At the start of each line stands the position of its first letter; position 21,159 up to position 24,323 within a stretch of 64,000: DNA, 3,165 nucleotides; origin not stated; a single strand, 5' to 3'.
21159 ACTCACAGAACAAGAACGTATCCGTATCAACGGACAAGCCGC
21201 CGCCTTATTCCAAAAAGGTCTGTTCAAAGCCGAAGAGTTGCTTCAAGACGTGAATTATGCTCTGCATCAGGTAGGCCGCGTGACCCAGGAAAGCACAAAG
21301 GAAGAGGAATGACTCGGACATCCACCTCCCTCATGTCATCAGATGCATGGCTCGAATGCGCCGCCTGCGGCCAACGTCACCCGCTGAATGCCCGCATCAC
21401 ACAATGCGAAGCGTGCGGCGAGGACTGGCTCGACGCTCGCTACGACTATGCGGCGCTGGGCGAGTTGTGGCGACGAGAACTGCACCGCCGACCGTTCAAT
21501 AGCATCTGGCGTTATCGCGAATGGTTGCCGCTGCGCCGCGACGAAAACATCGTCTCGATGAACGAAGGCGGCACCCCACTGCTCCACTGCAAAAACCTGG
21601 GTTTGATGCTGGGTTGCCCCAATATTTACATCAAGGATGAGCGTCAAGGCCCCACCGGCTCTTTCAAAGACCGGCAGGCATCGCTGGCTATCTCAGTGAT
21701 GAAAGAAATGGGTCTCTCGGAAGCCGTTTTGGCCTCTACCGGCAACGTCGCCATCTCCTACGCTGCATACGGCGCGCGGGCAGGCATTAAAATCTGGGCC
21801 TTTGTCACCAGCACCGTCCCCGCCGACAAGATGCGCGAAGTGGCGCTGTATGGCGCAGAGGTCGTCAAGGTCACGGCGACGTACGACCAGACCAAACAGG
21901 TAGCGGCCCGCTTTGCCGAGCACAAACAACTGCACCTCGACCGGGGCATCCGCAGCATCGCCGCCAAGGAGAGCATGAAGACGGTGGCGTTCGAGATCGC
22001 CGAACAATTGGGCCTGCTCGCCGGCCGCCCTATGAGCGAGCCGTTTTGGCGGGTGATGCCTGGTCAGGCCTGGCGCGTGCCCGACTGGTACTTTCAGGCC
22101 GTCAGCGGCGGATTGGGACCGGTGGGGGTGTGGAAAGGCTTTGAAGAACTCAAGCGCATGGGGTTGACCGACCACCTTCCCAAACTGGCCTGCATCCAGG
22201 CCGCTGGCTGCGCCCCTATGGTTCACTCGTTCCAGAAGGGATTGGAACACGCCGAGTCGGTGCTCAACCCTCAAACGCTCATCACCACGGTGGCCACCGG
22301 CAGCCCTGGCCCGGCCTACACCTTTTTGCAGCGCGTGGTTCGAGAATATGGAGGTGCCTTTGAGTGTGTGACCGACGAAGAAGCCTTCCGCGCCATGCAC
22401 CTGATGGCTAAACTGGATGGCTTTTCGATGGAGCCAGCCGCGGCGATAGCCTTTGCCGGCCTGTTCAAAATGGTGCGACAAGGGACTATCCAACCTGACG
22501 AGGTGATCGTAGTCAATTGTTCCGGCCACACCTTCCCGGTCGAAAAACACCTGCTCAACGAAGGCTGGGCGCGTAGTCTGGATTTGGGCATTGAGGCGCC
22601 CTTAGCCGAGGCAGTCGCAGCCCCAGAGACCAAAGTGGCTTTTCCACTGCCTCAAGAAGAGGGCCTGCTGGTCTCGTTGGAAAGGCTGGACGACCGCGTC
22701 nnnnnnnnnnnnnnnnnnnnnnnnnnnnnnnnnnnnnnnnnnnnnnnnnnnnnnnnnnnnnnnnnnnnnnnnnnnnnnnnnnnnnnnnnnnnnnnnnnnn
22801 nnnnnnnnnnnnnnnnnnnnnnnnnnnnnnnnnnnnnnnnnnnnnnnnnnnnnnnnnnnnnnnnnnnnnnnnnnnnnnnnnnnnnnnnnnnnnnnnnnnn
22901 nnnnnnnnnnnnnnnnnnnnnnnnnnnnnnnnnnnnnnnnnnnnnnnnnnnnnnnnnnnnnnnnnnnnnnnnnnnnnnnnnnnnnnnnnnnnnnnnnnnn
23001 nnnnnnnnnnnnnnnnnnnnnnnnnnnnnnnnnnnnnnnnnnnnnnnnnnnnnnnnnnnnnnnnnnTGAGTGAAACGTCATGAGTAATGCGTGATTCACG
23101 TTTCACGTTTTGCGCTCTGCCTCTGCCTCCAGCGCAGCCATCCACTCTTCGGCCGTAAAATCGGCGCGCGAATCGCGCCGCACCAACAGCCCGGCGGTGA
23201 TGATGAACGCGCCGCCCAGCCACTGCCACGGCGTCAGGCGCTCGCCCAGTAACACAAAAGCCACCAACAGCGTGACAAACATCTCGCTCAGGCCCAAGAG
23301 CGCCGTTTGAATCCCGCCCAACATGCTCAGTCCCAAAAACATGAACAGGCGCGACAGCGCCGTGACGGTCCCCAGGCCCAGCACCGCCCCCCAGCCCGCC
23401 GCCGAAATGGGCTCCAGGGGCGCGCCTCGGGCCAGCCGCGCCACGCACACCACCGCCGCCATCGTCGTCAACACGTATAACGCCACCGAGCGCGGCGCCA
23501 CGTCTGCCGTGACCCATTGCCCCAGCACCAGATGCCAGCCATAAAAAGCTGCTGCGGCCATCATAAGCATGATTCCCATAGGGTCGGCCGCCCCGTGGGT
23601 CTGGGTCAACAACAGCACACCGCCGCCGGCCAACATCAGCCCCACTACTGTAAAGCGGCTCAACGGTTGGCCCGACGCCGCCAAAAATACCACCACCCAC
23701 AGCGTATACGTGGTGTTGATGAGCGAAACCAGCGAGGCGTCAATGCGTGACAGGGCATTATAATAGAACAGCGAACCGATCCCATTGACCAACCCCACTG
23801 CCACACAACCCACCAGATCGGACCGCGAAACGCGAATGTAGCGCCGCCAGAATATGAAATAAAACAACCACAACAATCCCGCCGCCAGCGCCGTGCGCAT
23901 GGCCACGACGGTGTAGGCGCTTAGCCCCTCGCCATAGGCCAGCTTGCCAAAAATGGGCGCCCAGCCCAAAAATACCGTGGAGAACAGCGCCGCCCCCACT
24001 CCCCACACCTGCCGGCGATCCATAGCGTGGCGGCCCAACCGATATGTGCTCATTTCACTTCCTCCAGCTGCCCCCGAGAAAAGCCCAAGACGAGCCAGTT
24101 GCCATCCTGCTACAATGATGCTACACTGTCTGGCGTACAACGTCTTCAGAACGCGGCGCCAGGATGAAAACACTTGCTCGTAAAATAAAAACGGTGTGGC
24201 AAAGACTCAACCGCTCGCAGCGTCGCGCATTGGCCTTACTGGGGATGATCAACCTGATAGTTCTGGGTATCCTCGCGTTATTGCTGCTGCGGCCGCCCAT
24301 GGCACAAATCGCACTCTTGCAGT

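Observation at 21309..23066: Threonine-synthase-like PLP enzyme fused to a receiver domain and translationally coupled to the giant hybrid kinase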

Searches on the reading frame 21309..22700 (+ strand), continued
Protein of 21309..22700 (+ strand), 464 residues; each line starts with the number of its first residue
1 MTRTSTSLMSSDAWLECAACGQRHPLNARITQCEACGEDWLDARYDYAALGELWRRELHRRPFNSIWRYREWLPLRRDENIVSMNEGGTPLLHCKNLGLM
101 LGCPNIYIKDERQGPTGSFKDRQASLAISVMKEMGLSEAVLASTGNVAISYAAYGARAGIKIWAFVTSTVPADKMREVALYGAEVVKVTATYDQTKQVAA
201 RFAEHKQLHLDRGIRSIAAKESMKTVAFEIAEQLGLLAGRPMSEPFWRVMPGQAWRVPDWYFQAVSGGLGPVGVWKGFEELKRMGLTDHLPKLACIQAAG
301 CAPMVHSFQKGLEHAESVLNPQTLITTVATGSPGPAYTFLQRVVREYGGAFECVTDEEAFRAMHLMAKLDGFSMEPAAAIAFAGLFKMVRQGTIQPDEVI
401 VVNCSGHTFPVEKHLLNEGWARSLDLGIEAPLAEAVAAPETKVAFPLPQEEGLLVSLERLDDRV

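Call 58: find_encoding_contigs(protein=P0402, flank=10000, max_places=1)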
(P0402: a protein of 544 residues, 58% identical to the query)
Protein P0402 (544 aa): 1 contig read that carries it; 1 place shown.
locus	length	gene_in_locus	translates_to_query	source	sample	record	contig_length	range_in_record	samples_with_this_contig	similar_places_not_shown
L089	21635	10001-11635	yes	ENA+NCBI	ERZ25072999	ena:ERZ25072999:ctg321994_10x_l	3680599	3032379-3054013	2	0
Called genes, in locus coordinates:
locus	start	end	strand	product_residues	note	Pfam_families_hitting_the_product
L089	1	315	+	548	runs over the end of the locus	PF01590:GAF (weak), PF13185:GAF_2 (weak), PF13492:GAF_3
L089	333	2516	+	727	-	PF02743:dCache_1 (faint), PF01590:GAF, PF13185:GAF_2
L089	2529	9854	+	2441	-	PF02743:dCache_1, PF21623:HK_sensor_dom_bact, PF01590:GAF, PF13185:GAF_2, PF13492:GAF_3, PF13185:GAF_2, PF13185:GAF_2, PF01590:GAF, +12 more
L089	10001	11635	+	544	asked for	PF00291:PALP, PF00072:Response_reg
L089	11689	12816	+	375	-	PF00892:EamA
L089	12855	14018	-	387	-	PF13808:DDE_Tnp_1_assoc, PF01609:DDE_Tnp_1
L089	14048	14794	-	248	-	PF13386:DsbD_2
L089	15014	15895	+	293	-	PF00318:Ribosomal_S2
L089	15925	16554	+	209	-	PF25025:EF-Ts_N (weak), PF00889:EF_TS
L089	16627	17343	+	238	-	PF00696:AA_kinase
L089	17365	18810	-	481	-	PF13231:PMT_2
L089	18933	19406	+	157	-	-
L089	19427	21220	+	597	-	PF03717:PBP_dimer, PF00905:Transpeptidase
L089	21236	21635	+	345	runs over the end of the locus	PF10555:MraY_sig1 (weak), PF00953:Glycos_transf_4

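Call 59: find_encoding_contigs(protein=P0352, flank=10000, max_places=1)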
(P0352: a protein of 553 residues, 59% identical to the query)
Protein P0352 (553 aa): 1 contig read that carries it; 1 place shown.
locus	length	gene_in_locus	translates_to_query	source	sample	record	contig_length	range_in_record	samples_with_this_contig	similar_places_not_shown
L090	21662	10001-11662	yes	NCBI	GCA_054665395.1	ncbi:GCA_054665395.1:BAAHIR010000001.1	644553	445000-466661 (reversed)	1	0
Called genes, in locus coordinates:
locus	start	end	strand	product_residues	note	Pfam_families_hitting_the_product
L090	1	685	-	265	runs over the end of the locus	PF02353:CMAS (weak), PF13489:Methyltransf_23, PF01209:Ubie_methyltran (weak), PF08003:Methyltransf_9 (weak), PF13847:Methyltransf_31, PF08241:Methyltransf_11, PF08242:Methyltransf_12, PF13649:Methyltransf_25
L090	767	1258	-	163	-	-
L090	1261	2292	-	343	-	PF08240:ADH_N, PF00107:ADH_zinc_N, PF13602:ADH_zinc_N_2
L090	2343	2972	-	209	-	PF00440:TetR_N, PF17918:TetR_C_15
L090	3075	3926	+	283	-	PF00561:Abhydrolase_1, PF12146:Hydrolase_4 (weak), PF12697:Abhydrolase_6, PF03096:Ndr (weak)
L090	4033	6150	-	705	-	PF13089:PP_kinase_N, PF02503:PP_kinase, PF17941:PP_kinase_C_1, PF13091:PLDc_2 (faint), PF13090:PP_kinase_C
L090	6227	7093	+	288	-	PF13527:Acetyltransf_9 (weak), PF00583:Acetyltransf_1, PF13508:Acetyltransf_7 (weak), PF08445:FR47 (weak)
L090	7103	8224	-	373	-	PF00155:Aminotran_1_2, PF00266:Aminotran_5 (weak)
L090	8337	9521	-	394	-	PF13347:MFS_2 (faint), PF07690:MFS_1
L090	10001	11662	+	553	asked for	PF00291:PALP, PF00072:Response_reg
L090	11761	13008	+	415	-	PF00072:Response_reg, PF00512:HisKA, PF02518:HATPase_c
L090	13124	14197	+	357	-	PF00892:EamA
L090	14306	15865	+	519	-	PF00528:BPD_transp_1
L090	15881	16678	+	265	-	PF09818:ABC_ATPase (faint), PF00005:ABC_tran, PF02463:SMC_N, PF13401:AAA_22 (weak), PF13304:AAA_21 (weak)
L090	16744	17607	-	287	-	PF00535:Glycos_transf_2, PF13641:Glyco_tranf_2_3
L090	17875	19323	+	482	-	PF25919:BSH_CusB (faint), PF25881:HH_YBHG (faint), PF25917:BSH_RND, PF25973:BSH_CzcB (weak), PF25989:YknX_C (faint)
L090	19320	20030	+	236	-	-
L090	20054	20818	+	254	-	PF02463:SMC_N (faint), PF00005:ABC_tran, PF13304:AAA_21 (faint)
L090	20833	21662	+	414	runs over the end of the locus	PF12704:MacB_PCD, PF02687:FtsX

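Call 69: search_protein_families(library=pfam, proteins=[P0180, P0248, P0123, P0122], max_evalue=0.0001)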
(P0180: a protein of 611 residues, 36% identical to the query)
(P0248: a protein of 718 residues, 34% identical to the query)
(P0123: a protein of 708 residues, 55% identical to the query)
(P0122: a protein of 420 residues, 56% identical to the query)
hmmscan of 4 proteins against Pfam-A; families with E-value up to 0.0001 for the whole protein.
P0180 (611 aa): 2 families
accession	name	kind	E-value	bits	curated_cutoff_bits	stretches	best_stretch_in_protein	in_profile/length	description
PF00291.31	PALP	-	3.5e-77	260.1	35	1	72-373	1-295/295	Pyridoxal-phosphate dependent enzyme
PF08502.15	LeuA_dimer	-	9.2e-18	64.9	24.9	1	466-601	2-129/131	LeuA allosteric (dimerisation) domain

P0248 (718 aa): 2 families
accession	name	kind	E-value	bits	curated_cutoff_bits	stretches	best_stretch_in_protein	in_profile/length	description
PF00291.31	PALP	-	1.2e-69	235.3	35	1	381-681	3-295/295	Pyridoxal-phosphate dependent enzyme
PF00459.30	Inositol_P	-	2.1e-20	73.8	27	1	18-280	7-264/271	Inositol monophosphatase family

P0123 (708 aa): 2 families
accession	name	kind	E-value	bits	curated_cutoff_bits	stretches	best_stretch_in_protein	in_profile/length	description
PF00291.31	PALP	-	4.4e-58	197.4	35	1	75-389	1-295/295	Pyridoxal-phosphate dependent enzyme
PF00072.30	Response_reg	-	3.1e-41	140.5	30.2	2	436-537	1-99/111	Response regulator receiver domain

P0122 (420 aa): 1 family
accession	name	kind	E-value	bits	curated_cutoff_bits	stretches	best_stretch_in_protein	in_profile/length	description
PF00291.31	PALP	-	9.2e-69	232.4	35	1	95-400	1-295/295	Pyridoxal-phosphate dependent enzyme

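Call 75: find_encoding_contigs(protein=P0141, flank=8000, max_places=2)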
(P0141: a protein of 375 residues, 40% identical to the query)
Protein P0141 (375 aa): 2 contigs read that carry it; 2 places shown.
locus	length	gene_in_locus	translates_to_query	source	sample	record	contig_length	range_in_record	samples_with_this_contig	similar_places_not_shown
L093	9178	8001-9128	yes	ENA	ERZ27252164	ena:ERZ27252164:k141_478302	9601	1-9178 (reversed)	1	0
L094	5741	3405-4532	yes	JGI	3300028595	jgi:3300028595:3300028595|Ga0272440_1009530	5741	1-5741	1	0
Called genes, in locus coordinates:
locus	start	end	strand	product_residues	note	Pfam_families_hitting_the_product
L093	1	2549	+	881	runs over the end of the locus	PF07719:TPR_2 (faint), PF13181:TPR_8 (faint), PF13432:TPR_16 (weak), PF00515:TPR_1 (weak)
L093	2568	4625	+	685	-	PF13489:Methyltransf_23, PF07021:MetW (weak), PF13847:Methyltransf_31, PF08241:Methyltransf_11, PF08242:Methyltransf_12, PF13649:Methyltransf_25, PF04055:Radical_SAM, PF13186:SPASM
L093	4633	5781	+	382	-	PF13439:Glyco_transf_4 (weak), PF00534:Glycos_transf_1, PF13692:Glyco_trans_1_4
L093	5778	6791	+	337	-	PF03102:NeuB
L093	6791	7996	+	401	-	-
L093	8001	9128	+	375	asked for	PF00291:PALP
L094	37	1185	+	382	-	PF13439:Glyco_transf_4 (weak), PF00534:Glycos_transf_1, PF13692:Glyco_trans_1_4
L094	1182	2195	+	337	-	PF03102:NeuB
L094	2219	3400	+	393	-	-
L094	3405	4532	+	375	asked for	PF00291:PALP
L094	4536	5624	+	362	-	PF01041:DegT_DnrJ_EryC1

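Call 76: find_encoding_contigs(protein=P0135, flank=8000, max_places=2)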
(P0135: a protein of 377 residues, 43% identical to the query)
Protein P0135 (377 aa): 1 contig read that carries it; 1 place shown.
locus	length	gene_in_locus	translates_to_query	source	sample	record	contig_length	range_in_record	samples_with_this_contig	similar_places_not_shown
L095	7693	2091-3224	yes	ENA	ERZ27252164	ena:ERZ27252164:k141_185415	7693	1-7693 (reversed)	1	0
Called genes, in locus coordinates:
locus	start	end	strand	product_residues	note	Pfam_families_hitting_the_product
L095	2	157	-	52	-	?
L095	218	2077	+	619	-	-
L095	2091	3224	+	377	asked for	PF00291:PALP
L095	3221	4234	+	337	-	PF04055:Radical_SAM, PF13353:Fer4_12 (weak), PF13186:SPASM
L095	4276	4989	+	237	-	PF01925:TauE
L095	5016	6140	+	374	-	PF00465:Fe-ADH, PF13685:Fe-ADH_2, PF25137:ADH_Fe_C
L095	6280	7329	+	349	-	-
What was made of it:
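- Standalone relatives sit in non-threonine contexts: NeuB/DegT glycan clusters, and a radical-SAM/TauE cluster (calls 75, 76).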

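Call 77: find_encoding_contigs(protein=P0136, flank=8000, max_places=2)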
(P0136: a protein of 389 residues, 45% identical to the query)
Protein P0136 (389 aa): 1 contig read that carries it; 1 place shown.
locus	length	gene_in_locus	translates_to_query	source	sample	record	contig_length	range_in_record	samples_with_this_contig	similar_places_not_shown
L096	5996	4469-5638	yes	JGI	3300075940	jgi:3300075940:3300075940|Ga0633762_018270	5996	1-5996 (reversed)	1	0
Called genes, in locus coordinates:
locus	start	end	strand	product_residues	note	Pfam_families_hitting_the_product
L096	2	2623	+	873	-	?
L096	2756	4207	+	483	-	-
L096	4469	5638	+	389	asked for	PF00291:PALP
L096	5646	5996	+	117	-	?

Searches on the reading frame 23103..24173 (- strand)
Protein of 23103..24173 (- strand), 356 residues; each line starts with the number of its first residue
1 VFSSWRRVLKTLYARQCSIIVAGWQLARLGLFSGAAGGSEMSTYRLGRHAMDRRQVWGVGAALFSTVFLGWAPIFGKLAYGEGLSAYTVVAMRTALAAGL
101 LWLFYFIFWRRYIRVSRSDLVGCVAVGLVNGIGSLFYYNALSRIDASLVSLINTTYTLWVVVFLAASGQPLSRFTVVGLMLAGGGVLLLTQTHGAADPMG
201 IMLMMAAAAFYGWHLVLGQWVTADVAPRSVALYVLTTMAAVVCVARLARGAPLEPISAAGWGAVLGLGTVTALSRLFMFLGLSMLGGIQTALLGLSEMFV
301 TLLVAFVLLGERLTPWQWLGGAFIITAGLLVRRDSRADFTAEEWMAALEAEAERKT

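Call 9: search_protein_families(library=pfam, proteins=[window:23103-24173:-], max_evalue=0.001)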
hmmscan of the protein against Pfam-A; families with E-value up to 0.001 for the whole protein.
window:23103-24173:- (356 aa): 2 families
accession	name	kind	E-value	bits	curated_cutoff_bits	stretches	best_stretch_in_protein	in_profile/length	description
PF00892.27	EamA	-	1.1e-24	87.7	28.2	2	57-190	2-134/135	EamA-like transporter family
PF08627.16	CRT-like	-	0.00023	20.7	26.9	1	267-334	74-140/335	CRT-like, chloroquine-resistance transporter-like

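Call 23: search_protein_families(library=ncbifam, proteins=[window:23103-24173:-], max_evalue=0.00001)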
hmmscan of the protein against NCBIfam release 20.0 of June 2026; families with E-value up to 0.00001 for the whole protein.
window:23103-24173:- (356 aa): 2 families
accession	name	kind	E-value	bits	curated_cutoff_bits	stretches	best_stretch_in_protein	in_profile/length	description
TIGR00950.1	2A78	equivalog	9.3e-16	58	230.2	1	76-327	8-262/264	carboxylate/amino acid/amine transporter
NF007823.0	PRK10532.1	equivalog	2.7e-06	26.7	354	1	85-329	39-277/295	threonine/homoserine exporter RhtA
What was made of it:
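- The RhtA model scores only 26.7 bits (call 23). EamA is distantly related to the threonine/homoserine exporter RhtA (call 23).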
